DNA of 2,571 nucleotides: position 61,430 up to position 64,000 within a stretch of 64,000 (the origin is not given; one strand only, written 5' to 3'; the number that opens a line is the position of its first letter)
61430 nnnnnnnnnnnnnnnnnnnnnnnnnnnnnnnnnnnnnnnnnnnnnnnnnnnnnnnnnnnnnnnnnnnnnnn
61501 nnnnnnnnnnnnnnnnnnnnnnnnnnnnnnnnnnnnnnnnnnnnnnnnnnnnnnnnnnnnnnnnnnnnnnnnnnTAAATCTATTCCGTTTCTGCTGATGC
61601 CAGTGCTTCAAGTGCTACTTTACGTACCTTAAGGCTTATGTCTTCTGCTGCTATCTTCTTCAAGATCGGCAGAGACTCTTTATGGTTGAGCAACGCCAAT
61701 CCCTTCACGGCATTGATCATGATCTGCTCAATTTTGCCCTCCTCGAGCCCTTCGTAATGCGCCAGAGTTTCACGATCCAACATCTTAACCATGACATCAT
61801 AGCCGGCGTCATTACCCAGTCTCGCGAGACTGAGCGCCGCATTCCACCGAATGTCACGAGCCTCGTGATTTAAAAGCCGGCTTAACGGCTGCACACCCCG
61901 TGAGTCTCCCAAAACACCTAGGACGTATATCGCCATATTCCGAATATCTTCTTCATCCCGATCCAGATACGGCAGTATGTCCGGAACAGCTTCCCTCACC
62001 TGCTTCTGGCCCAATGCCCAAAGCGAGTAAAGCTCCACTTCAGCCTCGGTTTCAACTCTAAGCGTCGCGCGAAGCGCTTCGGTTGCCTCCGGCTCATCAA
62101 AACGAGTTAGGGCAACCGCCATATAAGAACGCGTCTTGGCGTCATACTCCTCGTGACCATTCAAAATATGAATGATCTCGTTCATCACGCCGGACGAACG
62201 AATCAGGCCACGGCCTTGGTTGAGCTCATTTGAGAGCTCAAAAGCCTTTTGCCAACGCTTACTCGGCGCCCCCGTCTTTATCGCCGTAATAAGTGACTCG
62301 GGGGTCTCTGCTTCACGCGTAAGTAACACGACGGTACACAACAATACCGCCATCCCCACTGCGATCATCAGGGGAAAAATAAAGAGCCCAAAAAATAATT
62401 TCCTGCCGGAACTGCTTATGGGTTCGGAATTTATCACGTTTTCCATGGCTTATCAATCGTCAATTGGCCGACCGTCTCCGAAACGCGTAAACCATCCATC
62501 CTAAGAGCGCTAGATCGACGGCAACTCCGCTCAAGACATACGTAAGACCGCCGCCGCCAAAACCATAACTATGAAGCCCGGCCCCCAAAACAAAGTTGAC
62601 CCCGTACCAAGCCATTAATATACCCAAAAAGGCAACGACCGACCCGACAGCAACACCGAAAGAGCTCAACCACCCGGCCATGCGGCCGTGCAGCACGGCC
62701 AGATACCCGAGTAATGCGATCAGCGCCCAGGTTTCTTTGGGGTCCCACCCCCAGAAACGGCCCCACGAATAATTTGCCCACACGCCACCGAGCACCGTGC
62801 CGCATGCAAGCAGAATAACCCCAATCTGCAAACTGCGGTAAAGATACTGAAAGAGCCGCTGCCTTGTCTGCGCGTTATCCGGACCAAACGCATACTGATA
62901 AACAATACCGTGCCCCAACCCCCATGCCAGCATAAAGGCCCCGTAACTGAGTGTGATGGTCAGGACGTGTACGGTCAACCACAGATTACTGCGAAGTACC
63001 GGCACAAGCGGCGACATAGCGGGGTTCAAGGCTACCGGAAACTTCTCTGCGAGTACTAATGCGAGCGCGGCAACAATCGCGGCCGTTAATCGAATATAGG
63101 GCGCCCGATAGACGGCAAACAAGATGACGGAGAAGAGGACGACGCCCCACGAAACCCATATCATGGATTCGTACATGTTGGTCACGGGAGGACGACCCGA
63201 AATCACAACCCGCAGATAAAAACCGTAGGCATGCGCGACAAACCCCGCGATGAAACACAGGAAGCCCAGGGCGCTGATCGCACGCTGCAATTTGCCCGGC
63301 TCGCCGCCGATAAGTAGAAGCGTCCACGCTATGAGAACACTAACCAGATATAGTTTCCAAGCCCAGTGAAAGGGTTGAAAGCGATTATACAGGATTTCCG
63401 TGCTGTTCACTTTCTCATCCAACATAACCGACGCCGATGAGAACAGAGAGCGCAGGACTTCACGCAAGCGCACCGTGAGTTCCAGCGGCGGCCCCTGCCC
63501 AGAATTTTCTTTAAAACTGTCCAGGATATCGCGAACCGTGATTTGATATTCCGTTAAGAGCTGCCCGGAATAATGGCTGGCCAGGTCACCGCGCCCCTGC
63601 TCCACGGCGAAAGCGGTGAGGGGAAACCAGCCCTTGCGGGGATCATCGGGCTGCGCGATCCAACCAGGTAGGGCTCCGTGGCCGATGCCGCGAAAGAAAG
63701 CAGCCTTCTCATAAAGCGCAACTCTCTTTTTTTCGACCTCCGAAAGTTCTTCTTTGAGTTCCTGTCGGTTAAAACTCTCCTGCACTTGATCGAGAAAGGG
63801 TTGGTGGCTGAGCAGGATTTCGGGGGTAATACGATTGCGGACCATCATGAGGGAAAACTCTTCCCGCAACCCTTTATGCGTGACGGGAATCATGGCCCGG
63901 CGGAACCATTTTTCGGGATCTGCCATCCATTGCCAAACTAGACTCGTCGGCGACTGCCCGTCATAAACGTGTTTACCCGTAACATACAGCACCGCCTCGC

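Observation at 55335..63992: Non-canonical Rieske/cytochrome-b complex with a split, extended cytochrome b, an octaheme cytochrome c, a cupredoxin-like protein and a CcsA-type lyase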

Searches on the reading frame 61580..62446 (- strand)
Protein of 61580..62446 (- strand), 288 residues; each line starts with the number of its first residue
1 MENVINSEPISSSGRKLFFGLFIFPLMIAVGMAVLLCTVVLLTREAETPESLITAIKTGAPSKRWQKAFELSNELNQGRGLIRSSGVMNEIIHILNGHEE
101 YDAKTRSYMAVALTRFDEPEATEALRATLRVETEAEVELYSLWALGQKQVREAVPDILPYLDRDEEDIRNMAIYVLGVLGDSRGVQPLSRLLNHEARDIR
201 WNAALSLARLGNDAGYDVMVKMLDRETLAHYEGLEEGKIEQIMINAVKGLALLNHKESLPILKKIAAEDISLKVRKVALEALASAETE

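Call 3: search_protein_families(library=pfam, proteins=[window:61580-62446:-], max_evalue=0.01)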
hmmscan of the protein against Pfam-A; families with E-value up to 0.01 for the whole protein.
window:61580-62446:- (288 aa): 4 families
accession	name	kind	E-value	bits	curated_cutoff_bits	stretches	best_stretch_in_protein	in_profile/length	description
PF13646.12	HEAT_2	-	1.6e-24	86.4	27.7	4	155-226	2-74/88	HEAT repeats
PF03130.22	HEAT_PBS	-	5.7e-12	45.3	20.9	0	199-224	1-26/27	PBS lyase HEAT-like repeat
PF13513.12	HEAT_EZ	-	9.1e-05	23.3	27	0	141-177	7-53/55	HEAT-like repeat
PF02985.28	HEAT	-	0.0005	20.5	23.5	0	186-211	3-28/31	HEAT repeat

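Call 5: search_protein_families(library=ncbifam, proteins=[window:61580-62446:-], max_evalue=0.1)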
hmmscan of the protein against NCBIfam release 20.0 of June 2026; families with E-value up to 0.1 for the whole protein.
window:61580-62446:- (288 aa): 9 families
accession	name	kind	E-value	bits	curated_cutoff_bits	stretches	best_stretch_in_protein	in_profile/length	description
NF058502.1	phyc_lyase_CpcE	equivalog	6.5e-09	35.7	330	2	168-282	58-171/260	C-phycocyanin alpha-cysteine-84 phycocyanobilin lyase subunit CpcE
NF045915.1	PhycobilmeDegNblB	equivalog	1.7e-08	34.3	300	1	160-223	138-201/214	phycobilisome degradation protein NblB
NF058515.1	phyc_lyase_CpcF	equivalog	6e-06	26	220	0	246-284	80-118/200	C-phycocyanin alpha-cysteine-84 phycocyanobilin lyase subunit CpcF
NF007244.0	PRK09687.1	equivalog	1.7e-05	24.3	275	1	121-252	92-220/285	putative lyase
NF045662.1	DVU0298_fam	equivalog_domain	3.3e-05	23.6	75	1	147-195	140-188/213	DVU0298 family protein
NF006501.0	PRK08937.3-1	equivalog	0.00018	21.6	310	1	169-212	48-91/191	adenylosuccinate lyase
NF058505.1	phyc_lyase_CpeY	equivalog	0.00023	19.9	600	0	169-222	356-409/419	C-phycoerythrin alpha-cysteine-82 phycoerythrobilin lyase CpeY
TIGR02270.1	TIGR02270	subfamily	0.0082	15.2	206.8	1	109-221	136-247/410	TIGR02270 family protein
NF010374.0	PRK13800.1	equivalog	0.018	13.3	1196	1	126-210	600-866/898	fumarate reductase/succinate dehydrogenase flavoprotein subunit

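Call 76: search_solved_structures(query=window:61580-62446:-, max_evalue=0.01, show_alignments=0)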
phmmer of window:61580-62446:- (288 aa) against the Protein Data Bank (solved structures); distinct sequences matched with E-value up to 0.01: 22.
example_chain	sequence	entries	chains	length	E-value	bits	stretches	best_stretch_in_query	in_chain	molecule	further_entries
9sah_A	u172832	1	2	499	5.4e-33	117.8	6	119-225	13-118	E4-NB2 synthetic fusion protein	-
6fsq_A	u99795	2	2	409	2.2e-28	102.7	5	156-225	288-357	alphaRep A3_bGFPD | A3_bGFPD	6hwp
4zv6_A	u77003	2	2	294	3.4e-27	98.8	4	154-224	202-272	AlphaRep-7 | alpha-Rep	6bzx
6ft5_A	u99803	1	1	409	9.8e-27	97.3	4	158-225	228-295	alphaRep A3_A3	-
6gwc_C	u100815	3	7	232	4.3e-26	95.2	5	145-224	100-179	iE5 ALPHAREP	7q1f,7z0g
4xl5_C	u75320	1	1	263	1.7e-21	80.1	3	137-222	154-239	bGFP-A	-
6gwd_G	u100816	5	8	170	6.4e-21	78.3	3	143-225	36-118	iiH5 ALPHAREP | iih5 Alpha Repeating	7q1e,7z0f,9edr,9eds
7p0h_A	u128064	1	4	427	6e-20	75.1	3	134-225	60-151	Helicobacter pylori ComF fused to an artificial alphaREP crystallization helper (named B2)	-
6veh_A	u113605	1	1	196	4.7e-16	62.3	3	141-224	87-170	HEAT repeat domain-containing protein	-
9t1m_A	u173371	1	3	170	1.4e-14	57.5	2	157-224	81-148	Alpha Rep E4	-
9rhz_A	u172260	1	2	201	2.1e-14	56.9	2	158-224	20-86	ALPHAREP bE5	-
5dcq_A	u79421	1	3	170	2.4e-14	56.7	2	142-224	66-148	artificial repeat proteins (alphaREP3)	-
6gx7_E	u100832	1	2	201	3.4e-14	56.2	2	153-224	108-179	iiiA5 ALPHAREP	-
3ltj_A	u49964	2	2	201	4.5e-14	55.8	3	159-224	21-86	AlphaRep-4 | bA3-2: binder of A3 protein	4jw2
3ltm_A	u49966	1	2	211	4.7e-14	55.7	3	167-226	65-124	Alpha-Rep4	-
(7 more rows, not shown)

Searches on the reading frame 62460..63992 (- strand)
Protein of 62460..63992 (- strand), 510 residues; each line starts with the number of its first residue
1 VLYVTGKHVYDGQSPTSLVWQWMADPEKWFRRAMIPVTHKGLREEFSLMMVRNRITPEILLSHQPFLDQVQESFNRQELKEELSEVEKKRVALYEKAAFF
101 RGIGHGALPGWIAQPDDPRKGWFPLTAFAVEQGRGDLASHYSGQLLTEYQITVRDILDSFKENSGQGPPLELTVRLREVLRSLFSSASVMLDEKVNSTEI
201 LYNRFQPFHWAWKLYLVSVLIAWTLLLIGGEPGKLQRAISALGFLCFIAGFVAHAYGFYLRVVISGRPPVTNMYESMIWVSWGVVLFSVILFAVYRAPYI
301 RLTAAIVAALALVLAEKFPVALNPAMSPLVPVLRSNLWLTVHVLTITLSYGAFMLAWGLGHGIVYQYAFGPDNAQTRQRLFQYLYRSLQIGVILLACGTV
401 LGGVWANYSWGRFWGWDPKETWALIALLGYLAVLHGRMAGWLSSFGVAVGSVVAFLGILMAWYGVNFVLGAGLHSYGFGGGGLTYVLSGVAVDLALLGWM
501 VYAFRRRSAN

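Call 3: search_protein_families(library=pfam, proteins=[window:62460-63992:-], max_evalue=0.01)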
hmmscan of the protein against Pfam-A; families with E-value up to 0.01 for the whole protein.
window:62460-63992:- (510 aa): 1 family
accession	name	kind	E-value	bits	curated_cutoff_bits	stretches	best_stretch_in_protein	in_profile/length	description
PF01578.25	Cytochrom_C_asm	-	5.2e-29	101.8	29.9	1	271-469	2-208/212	Cytochrome C assembly protein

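Call 5: search_protein_families(library=ncbifam, proteins=[window:62460-63992:-], max_evalue=0.1)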
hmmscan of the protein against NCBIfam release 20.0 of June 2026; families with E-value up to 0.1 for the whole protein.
window:62460-63992:- (510 aa): 2 families
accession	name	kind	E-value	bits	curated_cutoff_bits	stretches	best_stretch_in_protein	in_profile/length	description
TIGR03144.1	cytochr_II_ccsB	equivalog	1.2e-45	156.2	187.6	1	248-477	3-252/252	c-type cytochrome biogenesis protein CcsB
TIGR01191.1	ccmC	subfamily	0.00012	22.1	186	1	388-440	53-105/184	heme ABC transporter permease CcmC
